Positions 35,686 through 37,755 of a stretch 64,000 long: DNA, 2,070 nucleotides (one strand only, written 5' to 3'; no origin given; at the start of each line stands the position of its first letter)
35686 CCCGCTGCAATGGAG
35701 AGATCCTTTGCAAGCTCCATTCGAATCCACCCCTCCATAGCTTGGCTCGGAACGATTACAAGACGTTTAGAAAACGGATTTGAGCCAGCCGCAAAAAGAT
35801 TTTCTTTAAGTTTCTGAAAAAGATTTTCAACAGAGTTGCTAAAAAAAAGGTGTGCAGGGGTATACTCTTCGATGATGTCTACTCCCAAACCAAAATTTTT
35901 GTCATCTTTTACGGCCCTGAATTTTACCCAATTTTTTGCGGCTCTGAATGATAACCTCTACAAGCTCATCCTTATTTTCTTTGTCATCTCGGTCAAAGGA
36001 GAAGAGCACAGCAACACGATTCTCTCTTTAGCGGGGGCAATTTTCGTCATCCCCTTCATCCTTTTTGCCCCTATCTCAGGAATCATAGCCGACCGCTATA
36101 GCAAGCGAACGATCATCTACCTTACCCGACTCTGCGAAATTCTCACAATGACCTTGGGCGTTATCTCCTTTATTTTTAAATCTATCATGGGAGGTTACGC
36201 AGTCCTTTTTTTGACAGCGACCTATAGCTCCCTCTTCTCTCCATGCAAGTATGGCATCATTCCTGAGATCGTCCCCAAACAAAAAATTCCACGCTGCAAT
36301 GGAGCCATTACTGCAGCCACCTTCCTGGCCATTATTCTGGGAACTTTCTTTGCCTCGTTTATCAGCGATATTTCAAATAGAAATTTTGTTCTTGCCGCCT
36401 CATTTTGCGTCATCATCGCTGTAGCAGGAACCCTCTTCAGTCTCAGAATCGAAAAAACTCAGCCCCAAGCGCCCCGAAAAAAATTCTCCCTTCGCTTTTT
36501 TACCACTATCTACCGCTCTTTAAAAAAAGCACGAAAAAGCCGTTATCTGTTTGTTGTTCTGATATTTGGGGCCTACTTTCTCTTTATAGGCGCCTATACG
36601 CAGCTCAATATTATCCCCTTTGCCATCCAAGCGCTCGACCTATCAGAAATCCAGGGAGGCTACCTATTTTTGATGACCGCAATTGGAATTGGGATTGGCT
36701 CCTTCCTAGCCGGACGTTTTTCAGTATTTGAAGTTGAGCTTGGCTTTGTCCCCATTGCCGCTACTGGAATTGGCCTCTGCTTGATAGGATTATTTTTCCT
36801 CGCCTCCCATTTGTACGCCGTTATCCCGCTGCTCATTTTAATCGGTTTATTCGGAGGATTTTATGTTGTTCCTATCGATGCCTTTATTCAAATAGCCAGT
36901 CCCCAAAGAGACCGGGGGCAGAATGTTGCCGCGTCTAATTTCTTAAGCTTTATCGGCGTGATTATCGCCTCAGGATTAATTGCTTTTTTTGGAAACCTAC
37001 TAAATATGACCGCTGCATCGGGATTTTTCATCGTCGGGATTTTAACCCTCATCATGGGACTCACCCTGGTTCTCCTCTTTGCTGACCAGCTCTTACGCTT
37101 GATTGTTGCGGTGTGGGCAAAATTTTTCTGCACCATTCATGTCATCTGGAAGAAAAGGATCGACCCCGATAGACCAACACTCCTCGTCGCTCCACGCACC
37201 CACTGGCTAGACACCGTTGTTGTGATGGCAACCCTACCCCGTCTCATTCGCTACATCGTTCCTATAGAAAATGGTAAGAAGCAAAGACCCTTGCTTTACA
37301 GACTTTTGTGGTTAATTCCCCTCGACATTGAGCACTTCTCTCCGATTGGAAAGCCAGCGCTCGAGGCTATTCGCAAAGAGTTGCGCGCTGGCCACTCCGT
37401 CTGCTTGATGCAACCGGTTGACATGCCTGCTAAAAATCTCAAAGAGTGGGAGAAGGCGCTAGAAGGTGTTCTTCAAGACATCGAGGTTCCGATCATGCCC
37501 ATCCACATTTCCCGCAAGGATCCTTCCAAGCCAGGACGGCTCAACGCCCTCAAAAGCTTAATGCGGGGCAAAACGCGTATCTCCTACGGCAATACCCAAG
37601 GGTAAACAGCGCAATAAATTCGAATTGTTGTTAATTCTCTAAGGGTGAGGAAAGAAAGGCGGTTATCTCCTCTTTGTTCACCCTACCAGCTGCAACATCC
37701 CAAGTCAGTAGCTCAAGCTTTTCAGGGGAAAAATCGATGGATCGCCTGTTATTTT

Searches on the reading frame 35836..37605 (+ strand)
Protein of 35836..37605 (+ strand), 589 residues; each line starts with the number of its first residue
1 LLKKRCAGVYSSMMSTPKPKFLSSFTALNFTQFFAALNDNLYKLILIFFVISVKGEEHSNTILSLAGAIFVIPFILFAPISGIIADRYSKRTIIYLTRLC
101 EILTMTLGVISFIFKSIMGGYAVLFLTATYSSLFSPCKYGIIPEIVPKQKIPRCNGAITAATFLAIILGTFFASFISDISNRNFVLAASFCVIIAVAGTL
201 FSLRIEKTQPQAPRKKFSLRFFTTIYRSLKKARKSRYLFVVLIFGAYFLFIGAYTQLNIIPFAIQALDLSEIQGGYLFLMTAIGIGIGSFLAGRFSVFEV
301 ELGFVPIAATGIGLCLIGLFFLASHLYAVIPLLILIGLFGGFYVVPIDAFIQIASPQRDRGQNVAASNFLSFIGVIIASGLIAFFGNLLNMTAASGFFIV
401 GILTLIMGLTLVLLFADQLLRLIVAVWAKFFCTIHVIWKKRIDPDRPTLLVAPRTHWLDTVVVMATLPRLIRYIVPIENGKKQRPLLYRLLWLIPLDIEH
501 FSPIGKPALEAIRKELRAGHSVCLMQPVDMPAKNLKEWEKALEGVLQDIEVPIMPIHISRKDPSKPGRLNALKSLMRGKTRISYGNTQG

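Call 10: search_protein_families(library=pfam, proteins=[window:35836-37605:+], max_evalue=0.0001)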
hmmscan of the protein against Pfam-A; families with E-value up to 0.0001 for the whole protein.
window:35836-37605:+ (589 aa): 2 families
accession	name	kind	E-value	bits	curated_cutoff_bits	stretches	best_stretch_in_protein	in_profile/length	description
PF07690.21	MFS_1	-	5.3e-26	91.8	33.4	2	30-296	3-262/347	Major Facilitator Superfamily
PF05977.19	MFS_3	-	2.7e-10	39.8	27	1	61-413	45-391/524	Transmembrane secretion effector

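Call 66: search_protein_families(library=ncbifam, proteins=[window:35836-37605:+], max_evalue=1e-10)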
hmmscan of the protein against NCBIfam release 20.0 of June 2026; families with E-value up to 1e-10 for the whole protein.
window:35836-37605:+ (589 aa): 4 families
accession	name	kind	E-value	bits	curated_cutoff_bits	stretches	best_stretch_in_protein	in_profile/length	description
NF006386.0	PRK08633.1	equivalog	2e-110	370.2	1221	1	23-559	9-552/1147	acyl-[ACP]--phospholipid O-acyltransferase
NF005291.0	PRK06814.1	equivalog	8.2e-66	222.7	1349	1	25-475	13-483/1140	acyl-[ACP]--phospholipid O-acyltransferase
NF008397.0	PRK11195.1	equivalog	2.2e-38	132.4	297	1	24-406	4-387/414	lysophospholipid transporter LplT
TIGR00900.1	2A0121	subfamily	1.6e-30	106.7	319.6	1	25-378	1-352/364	H+ Antiporter protein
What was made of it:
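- Tried and rejected: It is LplT/acyltransferase-like (call 66).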
